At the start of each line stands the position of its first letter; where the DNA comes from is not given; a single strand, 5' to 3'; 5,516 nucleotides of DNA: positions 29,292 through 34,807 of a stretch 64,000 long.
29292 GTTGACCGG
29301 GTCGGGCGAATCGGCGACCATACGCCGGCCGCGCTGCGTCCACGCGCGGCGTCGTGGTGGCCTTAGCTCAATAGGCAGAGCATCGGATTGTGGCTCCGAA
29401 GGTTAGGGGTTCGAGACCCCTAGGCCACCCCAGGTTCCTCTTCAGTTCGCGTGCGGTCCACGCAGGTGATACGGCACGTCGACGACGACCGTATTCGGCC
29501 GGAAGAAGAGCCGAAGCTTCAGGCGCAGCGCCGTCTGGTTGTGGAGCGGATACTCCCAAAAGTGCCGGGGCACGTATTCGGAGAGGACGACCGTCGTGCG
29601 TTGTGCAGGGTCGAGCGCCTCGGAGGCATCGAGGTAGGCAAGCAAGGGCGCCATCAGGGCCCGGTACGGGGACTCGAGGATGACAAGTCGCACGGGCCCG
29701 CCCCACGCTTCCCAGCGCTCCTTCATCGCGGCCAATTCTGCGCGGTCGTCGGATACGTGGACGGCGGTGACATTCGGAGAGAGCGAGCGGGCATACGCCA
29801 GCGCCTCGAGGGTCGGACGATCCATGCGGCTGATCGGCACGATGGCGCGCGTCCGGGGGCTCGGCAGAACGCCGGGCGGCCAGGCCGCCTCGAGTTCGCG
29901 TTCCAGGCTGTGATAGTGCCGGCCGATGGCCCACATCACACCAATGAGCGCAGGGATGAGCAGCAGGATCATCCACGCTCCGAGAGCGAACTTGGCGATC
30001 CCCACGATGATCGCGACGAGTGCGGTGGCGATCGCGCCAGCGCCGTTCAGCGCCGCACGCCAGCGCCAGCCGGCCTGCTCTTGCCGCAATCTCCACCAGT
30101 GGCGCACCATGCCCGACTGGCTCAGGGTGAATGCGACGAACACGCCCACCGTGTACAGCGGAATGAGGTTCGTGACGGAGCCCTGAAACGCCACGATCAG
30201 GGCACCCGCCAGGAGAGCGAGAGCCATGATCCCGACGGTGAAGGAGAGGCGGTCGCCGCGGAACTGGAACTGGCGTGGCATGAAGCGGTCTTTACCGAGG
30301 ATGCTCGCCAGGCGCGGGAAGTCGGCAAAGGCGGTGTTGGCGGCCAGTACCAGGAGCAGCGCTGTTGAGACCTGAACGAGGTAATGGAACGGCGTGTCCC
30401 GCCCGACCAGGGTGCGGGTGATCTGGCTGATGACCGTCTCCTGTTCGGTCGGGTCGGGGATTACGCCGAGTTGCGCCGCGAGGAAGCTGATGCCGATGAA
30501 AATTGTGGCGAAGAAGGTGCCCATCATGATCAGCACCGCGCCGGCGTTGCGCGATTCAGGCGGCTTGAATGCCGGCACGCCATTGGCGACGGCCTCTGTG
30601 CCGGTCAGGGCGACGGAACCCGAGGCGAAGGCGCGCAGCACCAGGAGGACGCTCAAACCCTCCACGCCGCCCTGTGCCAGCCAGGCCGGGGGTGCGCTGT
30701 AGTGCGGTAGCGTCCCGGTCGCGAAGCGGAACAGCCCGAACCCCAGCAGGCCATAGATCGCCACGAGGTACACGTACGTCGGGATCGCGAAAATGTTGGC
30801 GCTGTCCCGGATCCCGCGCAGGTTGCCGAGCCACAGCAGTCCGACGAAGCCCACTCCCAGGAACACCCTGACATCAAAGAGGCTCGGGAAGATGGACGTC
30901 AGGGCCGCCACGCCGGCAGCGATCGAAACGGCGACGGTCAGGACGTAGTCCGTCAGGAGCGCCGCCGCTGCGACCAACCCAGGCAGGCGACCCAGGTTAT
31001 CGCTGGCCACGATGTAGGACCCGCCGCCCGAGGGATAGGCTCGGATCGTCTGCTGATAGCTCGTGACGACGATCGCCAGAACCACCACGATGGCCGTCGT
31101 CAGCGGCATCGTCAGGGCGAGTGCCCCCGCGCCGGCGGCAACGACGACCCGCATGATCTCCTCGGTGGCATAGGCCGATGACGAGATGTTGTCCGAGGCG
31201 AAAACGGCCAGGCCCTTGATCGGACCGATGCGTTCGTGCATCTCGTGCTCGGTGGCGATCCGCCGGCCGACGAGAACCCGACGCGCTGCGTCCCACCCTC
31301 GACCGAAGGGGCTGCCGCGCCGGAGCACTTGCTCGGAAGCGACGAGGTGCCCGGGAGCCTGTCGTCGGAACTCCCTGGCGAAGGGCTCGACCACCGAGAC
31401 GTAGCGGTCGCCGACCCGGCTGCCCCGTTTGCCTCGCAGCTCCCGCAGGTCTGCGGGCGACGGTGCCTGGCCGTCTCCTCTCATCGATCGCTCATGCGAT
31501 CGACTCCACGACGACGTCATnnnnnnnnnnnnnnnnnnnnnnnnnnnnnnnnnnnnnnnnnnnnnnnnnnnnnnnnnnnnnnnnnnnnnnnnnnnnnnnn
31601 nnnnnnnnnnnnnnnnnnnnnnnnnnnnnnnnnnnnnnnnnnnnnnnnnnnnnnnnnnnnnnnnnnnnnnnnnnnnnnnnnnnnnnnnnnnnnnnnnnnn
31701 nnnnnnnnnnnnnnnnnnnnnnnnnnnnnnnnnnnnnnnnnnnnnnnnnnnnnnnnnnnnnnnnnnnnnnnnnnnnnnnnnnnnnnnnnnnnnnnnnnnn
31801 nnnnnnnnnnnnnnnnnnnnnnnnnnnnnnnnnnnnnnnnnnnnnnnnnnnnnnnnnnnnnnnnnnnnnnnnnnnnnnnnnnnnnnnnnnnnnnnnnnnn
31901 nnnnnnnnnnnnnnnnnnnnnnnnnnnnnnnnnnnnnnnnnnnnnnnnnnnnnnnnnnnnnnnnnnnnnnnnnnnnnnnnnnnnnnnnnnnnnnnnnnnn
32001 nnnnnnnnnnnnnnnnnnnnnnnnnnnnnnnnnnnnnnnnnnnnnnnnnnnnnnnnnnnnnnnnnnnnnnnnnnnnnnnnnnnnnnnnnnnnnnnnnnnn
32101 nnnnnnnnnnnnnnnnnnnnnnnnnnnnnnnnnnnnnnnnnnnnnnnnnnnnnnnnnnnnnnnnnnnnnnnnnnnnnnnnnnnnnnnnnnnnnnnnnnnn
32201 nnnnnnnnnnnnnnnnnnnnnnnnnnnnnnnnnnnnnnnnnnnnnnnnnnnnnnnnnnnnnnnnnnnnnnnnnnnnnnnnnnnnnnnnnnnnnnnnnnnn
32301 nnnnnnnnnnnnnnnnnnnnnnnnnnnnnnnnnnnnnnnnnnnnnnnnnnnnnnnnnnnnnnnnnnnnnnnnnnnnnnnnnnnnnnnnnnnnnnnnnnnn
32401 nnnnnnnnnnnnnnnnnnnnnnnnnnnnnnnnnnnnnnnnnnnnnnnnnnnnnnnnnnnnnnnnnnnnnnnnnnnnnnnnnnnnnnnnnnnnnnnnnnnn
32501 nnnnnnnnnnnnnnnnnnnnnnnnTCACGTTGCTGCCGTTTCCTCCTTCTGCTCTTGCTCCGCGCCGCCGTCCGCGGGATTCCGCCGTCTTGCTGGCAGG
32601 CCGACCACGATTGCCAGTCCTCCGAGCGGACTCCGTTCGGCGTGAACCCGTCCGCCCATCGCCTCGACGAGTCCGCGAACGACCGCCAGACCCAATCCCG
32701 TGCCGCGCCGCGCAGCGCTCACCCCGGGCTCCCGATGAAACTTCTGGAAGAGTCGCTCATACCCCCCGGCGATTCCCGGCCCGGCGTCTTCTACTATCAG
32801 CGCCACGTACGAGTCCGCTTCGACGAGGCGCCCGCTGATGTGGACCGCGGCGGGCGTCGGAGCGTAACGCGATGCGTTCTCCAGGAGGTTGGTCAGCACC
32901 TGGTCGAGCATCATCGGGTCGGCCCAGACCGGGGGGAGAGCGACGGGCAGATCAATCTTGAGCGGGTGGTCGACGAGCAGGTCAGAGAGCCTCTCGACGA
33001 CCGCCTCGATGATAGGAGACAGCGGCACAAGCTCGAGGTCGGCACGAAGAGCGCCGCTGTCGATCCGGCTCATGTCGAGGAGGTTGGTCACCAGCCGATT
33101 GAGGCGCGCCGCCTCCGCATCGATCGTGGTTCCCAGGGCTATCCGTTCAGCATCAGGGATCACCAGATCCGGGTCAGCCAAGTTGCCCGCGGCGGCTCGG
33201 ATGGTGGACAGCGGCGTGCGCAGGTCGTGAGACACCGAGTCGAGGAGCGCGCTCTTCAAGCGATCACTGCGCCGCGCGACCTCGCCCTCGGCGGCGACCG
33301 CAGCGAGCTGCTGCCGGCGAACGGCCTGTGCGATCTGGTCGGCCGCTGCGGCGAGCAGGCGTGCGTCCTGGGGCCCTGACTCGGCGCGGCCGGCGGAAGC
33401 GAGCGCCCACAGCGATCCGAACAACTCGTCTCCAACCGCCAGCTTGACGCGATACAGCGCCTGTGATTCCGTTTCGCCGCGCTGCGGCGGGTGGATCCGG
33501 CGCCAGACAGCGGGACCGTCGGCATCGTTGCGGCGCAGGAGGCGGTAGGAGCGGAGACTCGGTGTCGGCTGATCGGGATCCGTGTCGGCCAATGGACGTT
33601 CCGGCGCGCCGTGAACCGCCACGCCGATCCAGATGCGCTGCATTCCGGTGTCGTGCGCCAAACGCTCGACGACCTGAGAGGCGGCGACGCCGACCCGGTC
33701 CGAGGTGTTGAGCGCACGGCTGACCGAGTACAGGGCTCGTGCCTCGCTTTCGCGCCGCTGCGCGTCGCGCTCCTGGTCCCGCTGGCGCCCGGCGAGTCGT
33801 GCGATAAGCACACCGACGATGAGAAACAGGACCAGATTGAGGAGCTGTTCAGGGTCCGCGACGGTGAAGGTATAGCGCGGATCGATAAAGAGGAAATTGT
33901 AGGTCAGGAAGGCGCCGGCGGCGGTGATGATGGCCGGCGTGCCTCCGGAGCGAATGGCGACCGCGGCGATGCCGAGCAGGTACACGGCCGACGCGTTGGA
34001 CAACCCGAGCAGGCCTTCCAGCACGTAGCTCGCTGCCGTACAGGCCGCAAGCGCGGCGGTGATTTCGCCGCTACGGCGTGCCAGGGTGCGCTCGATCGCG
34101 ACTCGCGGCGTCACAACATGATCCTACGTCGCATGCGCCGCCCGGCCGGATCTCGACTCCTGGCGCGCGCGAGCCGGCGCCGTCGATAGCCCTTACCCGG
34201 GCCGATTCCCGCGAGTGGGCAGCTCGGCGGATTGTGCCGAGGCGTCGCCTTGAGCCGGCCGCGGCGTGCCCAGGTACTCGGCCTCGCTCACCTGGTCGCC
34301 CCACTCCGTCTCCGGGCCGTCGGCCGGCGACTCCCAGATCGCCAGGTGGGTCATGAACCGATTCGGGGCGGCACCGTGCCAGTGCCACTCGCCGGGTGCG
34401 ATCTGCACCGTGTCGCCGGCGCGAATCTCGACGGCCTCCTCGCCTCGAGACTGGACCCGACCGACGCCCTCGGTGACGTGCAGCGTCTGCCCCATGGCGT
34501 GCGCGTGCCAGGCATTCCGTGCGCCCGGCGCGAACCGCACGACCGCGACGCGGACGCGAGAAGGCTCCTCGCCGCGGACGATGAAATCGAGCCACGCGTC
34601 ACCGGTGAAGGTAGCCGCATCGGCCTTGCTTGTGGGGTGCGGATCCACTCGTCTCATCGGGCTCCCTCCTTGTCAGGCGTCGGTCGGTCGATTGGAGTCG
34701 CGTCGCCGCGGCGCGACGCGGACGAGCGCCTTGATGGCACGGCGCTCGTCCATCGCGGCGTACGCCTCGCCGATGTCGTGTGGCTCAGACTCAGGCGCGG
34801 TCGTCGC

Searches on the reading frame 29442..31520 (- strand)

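Call 12: search_protein_families(library=pfam, proteins=[window:29442-31520:-], max_evalue=0.001)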
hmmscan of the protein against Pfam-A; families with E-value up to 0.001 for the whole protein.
window:29442-31520:- (692 aa): 1 family
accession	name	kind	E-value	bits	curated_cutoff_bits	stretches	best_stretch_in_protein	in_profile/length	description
PF13520.12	AA_permease_2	-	1e-27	97.6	27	1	111-508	14-405/427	Amino acid permease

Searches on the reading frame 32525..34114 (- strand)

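Call 12: search_protein_families(library=pfam, proteins=[window:32525-34114:-], max_evalue=0.001)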
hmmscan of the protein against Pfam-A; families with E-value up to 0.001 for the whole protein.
window:32525-34114:- (529 aa): 3 families
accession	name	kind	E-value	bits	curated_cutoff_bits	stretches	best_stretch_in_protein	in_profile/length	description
PF13493.11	DUF4118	-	7.8e-28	96.8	28.4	1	19-121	5-107/107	Domain of unknown function (DUF4118)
PF02518.31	HATPase_c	-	1.4e-19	71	26.4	1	399-509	2-110/111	Histidine kinase-, DNA gyrase B-, and HSP90-like ATPase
PF00512.31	HisKA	-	3.8e-13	49.7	26.9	1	287-354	2-66/66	His Kinase A (phospho-acceptor) domain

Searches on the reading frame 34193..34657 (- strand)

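Call 12: search_protein_families(library=pfam, proteins=[window:34193-34657:-], max_evalue=0.001)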
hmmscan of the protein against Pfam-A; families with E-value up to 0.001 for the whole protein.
window:34193-34657:- (154 aa): 3 families
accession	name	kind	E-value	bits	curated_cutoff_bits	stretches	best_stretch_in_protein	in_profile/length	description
PF07883.17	Cupin_2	-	6.2e-13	48.7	27.2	1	39-96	2-58/70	Cupin domain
PF05899.18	Cupin_3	-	4.2e-05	23.6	23.5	1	46-91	17-61/74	EutQ-like cupin domain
PF02311.25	AraC_binding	-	0.00017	21.7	21.1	1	47-98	15-65/135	AraC-like ligand binding domain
